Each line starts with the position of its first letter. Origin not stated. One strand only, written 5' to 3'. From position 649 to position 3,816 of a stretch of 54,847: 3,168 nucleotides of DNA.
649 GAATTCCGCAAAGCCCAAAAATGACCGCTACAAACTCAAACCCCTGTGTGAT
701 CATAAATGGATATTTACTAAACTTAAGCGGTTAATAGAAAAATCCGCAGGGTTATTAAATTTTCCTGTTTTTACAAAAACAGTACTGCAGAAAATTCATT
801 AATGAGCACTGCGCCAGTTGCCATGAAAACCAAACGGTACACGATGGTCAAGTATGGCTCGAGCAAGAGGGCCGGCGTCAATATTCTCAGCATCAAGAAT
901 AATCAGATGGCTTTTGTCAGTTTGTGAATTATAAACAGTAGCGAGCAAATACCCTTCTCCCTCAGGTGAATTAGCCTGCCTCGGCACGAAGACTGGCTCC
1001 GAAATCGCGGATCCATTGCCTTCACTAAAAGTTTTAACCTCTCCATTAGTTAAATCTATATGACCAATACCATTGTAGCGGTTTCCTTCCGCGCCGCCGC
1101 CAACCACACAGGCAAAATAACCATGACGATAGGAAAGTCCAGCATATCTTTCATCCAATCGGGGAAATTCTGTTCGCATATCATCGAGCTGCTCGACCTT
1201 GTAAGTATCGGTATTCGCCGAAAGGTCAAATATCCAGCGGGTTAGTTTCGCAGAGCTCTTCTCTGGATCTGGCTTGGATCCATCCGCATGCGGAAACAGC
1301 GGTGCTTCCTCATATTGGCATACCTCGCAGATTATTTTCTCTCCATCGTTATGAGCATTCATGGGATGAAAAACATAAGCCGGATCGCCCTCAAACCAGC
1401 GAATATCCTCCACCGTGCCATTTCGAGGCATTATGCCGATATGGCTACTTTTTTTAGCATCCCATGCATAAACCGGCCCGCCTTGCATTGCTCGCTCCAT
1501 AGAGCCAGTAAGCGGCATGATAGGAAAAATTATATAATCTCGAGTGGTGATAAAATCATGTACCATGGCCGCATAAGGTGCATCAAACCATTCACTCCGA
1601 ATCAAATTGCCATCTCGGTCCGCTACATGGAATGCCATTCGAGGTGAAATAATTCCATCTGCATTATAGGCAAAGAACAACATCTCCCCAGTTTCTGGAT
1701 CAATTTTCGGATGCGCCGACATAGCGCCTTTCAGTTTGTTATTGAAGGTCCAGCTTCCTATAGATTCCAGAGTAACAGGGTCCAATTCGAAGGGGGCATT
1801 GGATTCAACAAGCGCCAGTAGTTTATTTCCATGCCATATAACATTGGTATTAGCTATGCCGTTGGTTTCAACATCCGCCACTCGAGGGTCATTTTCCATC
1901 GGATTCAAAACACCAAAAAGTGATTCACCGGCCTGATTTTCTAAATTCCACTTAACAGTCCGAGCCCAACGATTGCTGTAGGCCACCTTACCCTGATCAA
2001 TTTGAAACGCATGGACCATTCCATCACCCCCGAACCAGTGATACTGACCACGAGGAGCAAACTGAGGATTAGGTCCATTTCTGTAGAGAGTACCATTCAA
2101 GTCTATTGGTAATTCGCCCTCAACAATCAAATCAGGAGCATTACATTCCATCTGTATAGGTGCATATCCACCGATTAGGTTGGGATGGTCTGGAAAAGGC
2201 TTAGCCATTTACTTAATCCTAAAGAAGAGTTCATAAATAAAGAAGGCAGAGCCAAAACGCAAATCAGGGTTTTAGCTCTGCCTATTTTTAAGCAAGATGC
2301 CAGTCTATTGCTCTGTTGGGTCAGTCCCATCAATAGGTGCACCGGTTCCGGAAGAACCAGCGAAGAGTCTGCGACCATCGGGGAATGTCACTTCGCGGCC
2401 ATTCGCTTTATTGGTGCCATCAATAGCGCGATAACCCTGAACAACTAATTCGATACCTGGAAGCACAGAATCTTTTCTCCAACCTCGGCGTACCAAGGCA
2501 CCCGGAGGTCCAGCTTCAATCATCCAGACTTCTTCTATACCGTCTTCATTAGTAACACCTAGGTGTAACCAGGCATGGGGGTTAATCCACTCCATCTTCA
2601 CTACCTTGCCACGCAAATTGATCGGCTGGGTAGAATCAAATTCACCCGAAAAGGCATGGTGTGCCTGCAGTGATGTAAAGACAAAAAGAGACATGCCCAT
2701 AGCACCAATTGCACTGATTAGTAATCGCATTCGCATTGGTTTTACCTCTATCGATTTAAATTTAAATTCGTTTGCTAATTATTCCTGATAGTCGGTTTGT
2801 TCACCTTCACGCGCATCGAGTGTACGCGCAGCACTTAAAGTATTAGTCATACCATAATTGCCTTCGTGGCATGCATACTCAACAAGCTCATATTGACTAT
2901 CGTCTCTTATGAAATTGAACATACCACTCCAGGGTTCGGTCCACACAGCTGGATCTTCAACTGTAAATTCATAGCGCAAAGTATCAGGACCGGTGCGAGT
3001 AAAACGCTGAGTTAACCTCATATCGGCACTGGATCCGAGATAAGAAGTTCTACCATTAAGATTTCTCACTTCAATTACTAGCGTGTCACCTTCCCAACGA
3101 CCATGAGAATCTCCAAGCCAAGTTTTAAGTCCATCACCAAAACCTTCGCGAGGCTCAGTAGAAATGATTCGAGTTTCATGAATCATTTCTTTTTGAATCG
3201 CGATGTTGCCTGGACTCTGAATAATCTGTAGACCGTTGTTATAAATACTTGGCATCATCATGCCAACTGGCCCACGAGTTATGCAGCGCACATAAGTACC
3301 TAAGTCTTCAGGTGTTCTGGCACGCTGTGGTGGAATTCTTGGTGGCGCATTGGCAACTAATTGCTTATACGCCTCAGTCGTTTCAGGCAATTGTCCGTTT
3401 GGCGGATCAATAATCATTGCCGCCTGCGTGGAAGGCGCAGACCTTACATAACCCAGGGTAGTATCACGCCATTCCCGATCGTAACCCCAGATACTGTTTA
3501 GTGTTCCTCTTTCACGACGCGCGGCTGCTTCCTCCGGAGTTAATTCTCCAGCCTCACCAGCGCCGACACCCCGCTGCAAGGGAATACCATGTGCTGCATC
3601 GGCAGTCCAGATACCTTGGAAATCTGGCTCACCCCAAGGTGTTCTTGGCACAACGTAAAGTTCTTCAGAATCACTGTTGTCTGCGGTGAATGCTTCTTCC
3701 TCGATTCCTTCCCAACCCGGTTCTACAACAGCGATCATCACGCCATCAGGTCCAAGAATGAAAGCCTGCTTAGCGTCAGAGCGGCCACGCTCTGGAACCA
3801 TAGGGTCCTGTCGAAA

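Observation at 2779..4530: Fusion of the unknown family domain to tandem VOC (glyoxalase/extradiol-dioxygenase-type) modules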

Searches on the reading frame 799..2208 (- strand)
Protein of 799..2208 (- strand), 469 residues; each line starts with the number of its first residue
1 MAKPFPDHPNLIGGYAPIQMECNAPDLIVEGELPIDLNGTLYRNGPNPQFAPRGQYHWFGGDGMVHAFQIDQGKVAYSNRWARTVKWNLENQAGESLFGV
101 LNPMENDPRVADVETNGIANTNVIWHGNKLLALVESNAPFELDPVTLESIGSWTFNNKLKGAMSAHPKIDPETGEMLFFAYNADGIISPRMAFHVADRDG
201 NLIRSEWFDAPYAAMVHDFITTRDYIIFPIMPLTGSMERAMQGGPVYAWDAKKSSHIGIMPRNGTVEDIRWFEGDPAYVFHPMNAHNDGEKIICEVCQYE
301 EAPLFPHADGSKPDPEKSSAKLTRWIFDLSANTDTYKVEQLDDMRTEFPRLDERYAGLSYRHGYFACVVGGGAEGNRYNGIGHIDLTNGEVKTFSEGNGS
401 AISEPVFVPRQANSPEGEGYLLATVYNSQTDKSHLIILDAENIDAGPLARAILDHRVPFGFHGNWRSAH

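Call 3: search_protein_families(library=pfam, proteins=[window:799-2208:-], max_evalue=1)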
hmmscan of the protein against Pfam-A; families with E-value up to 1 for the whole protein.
window:799-2208:- (469 aa): 1 family
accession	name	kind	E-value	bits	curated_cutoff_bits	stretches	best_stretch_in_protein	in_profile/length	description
PF03055.21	RPE65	-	6.1e-139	464.5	27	1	15-466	1-468/469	Retinal pigment epithelial membrane protein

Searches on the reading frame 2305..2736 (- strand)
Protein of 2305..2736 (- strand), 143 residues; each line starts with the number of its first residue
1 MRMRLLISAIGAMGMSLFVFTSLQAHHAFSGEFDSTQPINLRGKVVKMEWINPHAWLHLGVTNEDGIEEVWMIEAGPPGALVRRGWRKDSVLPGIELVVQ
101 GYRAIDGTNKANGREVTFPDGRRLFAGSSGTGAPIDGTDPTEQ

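Call 3: search_protein_families(library=pfam, proteins=[window:2305-2736:-], max_evalue=1)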
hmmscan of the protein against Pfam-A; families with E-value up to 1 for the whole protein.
window:2305-2736:- (143 aa): 1 family
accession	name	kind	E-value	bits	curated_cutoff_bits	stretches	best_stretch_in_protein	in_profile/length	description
PF19649.4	DUF6152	-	4.3e-29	100.9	27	1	23-109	9-94/98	Family of unknown function (DUF6152)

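Call 4: search_protein_families(library=ncbifam, proteins=[window:2305-2736:-], max_evalue=1)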
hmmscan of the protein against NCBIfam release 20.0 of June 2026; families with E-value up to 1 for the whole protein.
window:2305-2736:- (143 aa): 0 families

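Call 67: search_solved_structures(query=window:2308-2736:-, max_evalue=10, show_alignments=1)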
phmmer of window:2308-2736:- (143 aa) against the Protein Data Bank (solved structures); distinct sequences matched with E-value up to 10: 0.

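Call 102: search_protein_families(library=padloc, proteins=[window:2308-2736:-], max_evalue=0.01)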
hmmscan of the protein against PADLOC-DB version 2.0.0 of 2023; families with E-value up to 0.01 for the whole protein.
window:2308-2736:- (143 aa): 0 families

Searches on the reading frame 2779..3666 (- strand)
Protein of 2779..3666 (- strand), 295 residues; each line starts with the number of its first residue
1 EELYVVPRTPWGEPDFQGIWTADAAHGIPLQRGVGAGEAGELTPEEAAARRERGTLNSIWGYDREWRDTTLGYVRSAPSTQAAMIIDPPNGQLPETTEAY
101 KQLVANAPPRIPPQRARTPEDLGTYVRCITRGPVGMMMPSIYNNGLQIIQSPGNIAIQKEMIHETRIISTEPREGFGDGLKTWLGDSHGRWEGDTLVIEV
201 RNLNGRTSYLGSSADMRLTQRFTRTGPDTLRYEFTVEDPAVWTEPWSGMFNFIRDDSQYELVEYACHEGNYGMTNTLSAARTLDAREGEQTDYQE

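Call 37: search_solved_structures(query=A3, max_evalue=10, show_alignments=0)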
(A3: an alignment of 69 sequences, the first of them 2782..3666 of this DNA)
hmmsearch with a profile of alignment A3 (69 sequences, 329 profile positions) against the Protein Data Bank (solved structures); distinct sequences matched with E-value up to 10: 8.
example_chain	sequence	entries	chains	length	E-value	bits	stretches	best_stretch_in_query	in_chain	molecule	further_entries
4u3m_M3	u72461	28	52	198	0.064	15.5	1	84-131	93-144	60S ribosomal protein L13-A | eL13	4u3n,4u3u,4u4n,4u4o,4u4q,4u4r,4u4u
11aa_L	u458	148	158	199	0.064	15.5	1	84-131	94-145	60S ribosomal protein L13-A | 60S ribosomal protein L13 | EL13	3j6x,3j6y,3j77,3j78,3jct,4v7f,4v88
5m1j_L5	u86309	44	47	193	0.064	15.5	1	84-131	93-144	60S ribosomal protein L13-A | Large ribosomal subunit protein eL13A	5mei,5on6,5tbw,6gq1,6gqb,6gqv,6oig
5i4l_M3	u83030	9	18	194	0.065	15.5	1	84-131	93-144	60S ribosomal protein L13-A | Large ribosomal subunit protein eL13A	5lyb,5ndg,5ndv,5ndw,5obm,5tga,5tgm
5it7_LL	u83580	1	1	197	0.42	12.8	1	86-132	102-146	60S ribosomal protein L13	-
6uz7_AL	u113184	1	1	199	0.43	12.8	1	86-132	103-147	60S ribosomal protein L13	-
1una_A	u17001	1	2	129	1.2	11.3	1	225-283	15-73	GA UNASSEMBLED COAT PROTEIN DIMER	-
1gav_A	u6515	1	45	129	1.2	11.3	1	225-283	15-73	BACTERIOPHAGE GA PROTEIN CAPSID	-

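Call 46: search_protein_representatives(protein=window:2779-3666:-)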
Query: 295 residues. Proteins with E-value up to 0.001 (for the whole library): 9832; up to 1e-10: 4047; up to 1e-30: 588. The best 150 are listed.
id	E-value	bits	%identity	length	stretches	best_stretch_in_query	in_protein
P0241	1.8e-104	365.7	59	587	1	2-284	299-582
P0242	5.9e-93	327.9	90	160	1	136-289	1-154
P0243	3.8e-82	292.4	51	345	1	6-287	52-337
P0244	5.1e-77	275.6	61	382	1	4-209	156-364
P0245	2.3e-67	243.9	49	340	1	6-287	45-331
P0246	1.5e-64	234.6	47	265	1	26-282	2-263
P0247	4.1e-63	229.9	44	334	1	4-285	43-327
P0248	4.9e-62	226.4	45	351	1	5-290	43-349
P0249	2.2e-61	224.2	53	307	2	118-289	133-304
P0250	3.1e-61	223.7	45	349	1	8-283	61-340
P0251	6.7e-60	219.3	43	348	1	4-282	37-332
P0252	1.7e-59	218.0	61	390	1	2-190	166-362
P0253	2.7e-58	214.1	43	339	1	5-285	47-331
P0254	4.4e-58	213.4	50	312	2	82-289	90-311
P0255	5.6e-58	213.0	43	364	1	4-284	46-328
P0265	2.4e-54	201.1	44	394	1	4-284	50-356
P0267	2.6e-54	201.0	43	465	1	3-285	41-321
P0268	3.1e-54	200.7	50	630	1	37-250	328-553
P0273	6.9e-53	196.3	40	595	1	4-282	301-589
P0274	8.4e-53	196.0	41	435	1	4-284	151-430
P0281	8.8e-52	192.7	42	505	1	4-292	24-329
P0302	2.1e-49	184.9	42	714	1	6-286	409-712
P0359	2.0e-45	171.8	38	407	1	5-288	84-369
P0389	1.4e-43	165.7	40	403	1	6-286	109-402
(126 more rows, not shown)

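Call 47: search_protein_families(library=pfam, proteins=[P0273, P0302, P0268, P0274, P0267, P0281, P0389, P0359, P0265, P0243], max_evalue=0.01)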
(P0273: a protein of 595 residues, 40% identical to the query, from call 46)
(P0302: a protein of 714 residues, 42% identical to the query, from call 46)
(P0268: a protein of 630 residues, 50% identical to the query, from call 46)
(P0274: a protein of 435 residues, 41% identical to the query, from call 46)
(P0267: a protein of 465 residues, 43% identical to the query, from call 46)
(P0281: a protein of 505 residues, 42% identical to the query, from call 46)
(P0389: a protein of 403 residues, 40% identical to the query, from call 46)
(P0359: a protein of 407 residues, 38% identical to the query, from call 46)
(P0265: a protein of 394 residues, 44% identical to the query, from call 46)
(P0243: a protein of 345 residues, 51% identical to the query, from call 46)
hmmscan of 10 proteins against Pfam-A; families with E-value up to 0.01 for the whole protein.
P0273 (595 aa): 0 families

P0302 (714 aa): 2 families
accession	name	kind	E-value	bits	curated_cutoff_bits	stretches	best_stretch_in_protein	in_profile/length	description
PF13243.12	SQHop_cyclase_C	-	2.3e-10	40.5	26.1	2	327-398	188-258/319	Squalene-hopene cyclase C-terminal domain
PF13249.12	SQHop_cyclase_N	-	0.0077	15.9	26.2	0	328-367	28-66/291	Squalene-hopene cyclase N-terminal domain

P0268 (630 aa): 0 families

P0274 (435 aa): 0 families

P0267 (465 aa): 0 families

P0281 (505 aa): 0 families

P0389 (403 aa): 0 families

P0359 (407 aa): 0 families

P0265 (394 aa): 0 families

P0243 (345 aa): 0 families

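Call 48: predict_structure(alignment_id=A4)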
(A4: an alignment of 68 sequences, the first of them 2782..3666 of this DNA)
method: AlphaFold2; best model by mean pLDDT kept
length: 295 residues; sequences in the alignment: 68
mean_pLDDT: 79.4   pTM: 0.81
mean pLDDT of the five models: 79.4, 78.6, 77.9, 76.5, 76.3
residues with pLDDT >= 90: 115; 70-90: 96; 50-70: 55; < 50: 29
segments of 3 or more residues with pLDDT < 50: 59-61, 69-71, 260-265, 269-279, 291-295
pLDDT, mean of each block of 10 residues (from residue 1): 85 94 86 72 88 63 53 73 93 94 87 77 70 77 82 90 81 85 89 97 76 88 96 96 96 78 46 46 61 46
secondary structure, 60 per line:
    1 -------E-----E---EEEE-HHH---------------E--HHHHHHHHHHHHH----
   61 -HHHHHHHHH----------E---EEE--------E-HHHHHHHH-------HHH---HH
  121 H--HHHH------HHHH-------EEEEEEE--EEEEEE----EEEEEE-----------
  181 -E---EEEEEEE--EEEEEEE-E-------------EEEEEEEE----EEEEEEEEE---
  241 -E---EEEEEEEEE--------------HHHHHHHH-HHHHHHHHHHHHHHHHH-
elements in order: E18-21 H44-56 H62-70 E85-87 H98-105 H124-127 H134-137 E145-151 E154-159 E164-169 E186-192 E195-201 E217-224 E229-237 E246-254 H269-276 H278-294

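Call 51: fold_search(model_id=the predicted structure, library=pdb)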
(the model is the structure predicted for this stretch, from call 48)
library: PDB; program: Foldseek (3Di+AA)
matches with E <= 10: 1144; with E <= 0.001: 3
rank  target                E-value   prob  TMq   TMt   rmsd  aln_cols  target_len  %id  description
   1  4qgw_A                9.1e-04  1.00  0.24  0.46   4.9       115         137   18  Crystal structure of the R132K:R111L:L121D mutant of Cellular Retinoic Acid Binding ProteinII complexed with a synthet (released 2015-01-28)
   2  3i17_A                9.1e-04  1.00  0.23  0.43   5.1       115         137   20  Crystal structure of the apo R132K:L121E mutant of cellular retinoic acid-binding protein II at 1.68 angstrom resoluti (released 2009-07-28)
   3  3d95_A                9.1e-04  1.00  0.23  0.42   5.1       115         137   19  Crystal Structure of the R132K:Y134F:R111L:L121E:T54V Mutant of Apo-Cellular Retinoic Acid Binding Protein Type II at  (released 2008-07-22)
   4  3fa9_A                1.0e-03  1.00  0.23  0.42   5.4       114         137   18  Crystal structure of the apo R132K:Y134F:R111L:L121D mutant of cellular retinoic acid-binding protein II at 1.94 angst (released 2009-10-27)
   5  4qgv_A                1.1e-03  1.00  0.23  0.42   5.1       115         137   18  Crystal structure of the R132K:R111L mutant of Cellular Retinoic Acid Binding ProteinII complexed with a synthetic lig (released 2015-01-28)
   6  8gdm                  1.1e-03  1.00  0.25  0.49   4.4       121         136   16  Crystal structure of human cellular retinol binding protein 1 in complex with {[3-(diphenylmethyl)-1,2,4-oxadiazol-5-yl] (released 2023-10-04)
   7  1cbq                  1.1e-03  1.00  0.23  0.42   5.1       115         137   18  CRYSTAL STRUCTURE OF CELLULAR RETINOIC-ACID-BINDING PROTEINS I AND II IN COMPLEX WITH ALL-TRANS-RETINOIC ACID AND A SYNT (released 1995-01-26)
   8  5ogb                  1.1e-03  1.00  0.23  0.41   5.2       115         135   17  Human Cellular Retinoic Acid Binding Protein II (CRABPII) with bound synthetic retinoid DC360. (released 2018-10-24)
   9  5hzq_A                1.3e-03  1.00  0.23  0.41   5.3       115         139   18  Crystal structure of cellular retinoic acid binding protein 2 (CRABP2)-aryl fluorosulfate covalent conjugate (released 2016-06-01)
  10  6mor                  1.4e-03  1.00  0.24  0.45   4.9       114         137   21  Crystal Structure of the All-Trans Retinal-Bound R111K:Y134F:T54V:R132Q:P39Y:R59Y:L121Y Mutant of Human Cellular Retinoi (released 2019-01-09)
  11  6mox                  1.4e-03  1.00  0.24  0.43   4.9       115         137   20  Crystal Structure of the All-trans Retinal-Bound R111K:Y134F:T54V:R132Q:P39Q:R59Y:L121E Human Cellular Retinoic Acid Bin (released 2019-01-09)
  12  7ry5_AAA              1.4e-03  1.00  0.23  0.42   5.1       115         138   18  Cellular Retinoic Acid Binding Protein II with Bound Inhibitor 4-[6-({4-[(fluorosulfonyl)oxy]phenyl}ethynyl)-4,4-dim (released 2021-12-15)
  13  6mop                  1.6e-03  1.00  0.24  0.45   4.8       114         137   19  Crystal Structure of the All-trans Retinal-Bound R111K:Y134F:T54V:R132Q:P39Y:R59Y:L121E Mutant of Human Cellular Retinoi (released 2019-01-09)
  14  2fs6_A                1.6e-03  1.00  0.24  0.43   5.0       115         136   19  Crystal Structure of Apo-Cellular Retinoic Acid Binding Protein Type II At 1.35 Angstroms Resolution (released 2006-09-19)
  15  4m7m                  1.6e-03  1.00  0.24  0.43   4.9       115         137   20  Crystal structure of the R111K:R132Q:Y134F:T54V:R59W:A32W mutant of the Cellular Retinoic Acid Binding Protein Type II i (released 2013-10-09)
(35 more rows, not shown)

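Call 53: search_protein_families(library=pfam, alignment_id=A5, max_evalue=1)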
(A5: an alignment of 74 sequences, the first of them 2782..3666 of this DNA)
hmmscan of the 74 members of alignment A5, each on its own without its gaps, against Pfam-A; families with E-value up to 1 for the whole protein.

A. member 1, window:2782-3666:- (295 aa): 0 families

B. families by the number of members that match (of 74 scanned): 15 families
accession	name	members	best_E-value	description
PF00775.27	Dioxygenase_C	2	0.083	Dioxygenase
PF08448.16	PAS_4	1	0.02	PAS fold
PF09851.14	SHOCT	1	0.033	Short C-terminal domain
PF13822.11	ACC_epsilon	1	0.033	Acyl-CoA carboxylase epsilon subunit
PF03835.21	Rad4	1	0.036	Rad4 transglutaminase-like domain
PF19560.4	DUF6082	1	0.04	Family of unknown function (DUF6082)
PF10959.13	DUF2761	1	0.042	Protein of unknown function (DUF2761)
PF10809.13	DUF2732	1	0.087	Protein of unknown function (DUF2732)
PF19733.4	DUF6223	1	0.1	Family of unknown function (DUF6223)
PF23787.1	DUF7172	1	0.11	Domain of unknown function (DUF7172)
PF00866.24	Ring_hydroxyl_B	1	0.12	Ring hydroxylating beta subunit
PF19355.4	DUF5932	1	0.17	Family of unknown function (DUF5932)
PF07076.17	DUF1344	1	0.2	Protein of unknown function (DUF1344)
PF22439.1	TAdV_Fibre-like_head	1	0.32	Turkey Adenovirus 3 Fibre protein-like, head domain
PF00650.25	CRAL_TRIO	1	0.33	CRAL/TRIO domain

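Call 54: search_solved_structures(query=A5, max_evalue=10)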
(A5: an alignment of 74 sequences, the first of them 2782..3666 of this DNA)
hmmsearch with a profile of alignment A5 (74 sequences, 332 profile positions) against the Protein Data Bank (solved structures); distinct sequences matched with E-value up to 10: 3.
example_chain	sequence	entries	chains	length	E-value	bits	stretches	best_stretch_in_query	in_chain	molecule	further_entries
2qgu_A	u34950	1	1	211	0.036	16.2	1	1-53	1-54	Probable signal peptide protein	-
9ynm_A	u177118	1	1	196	0.2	13.8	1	102-174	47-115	Dokki_15 WT apo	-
4mix_A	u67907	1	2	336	0.7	11.9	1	60-127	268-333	Putative insecticidal toxin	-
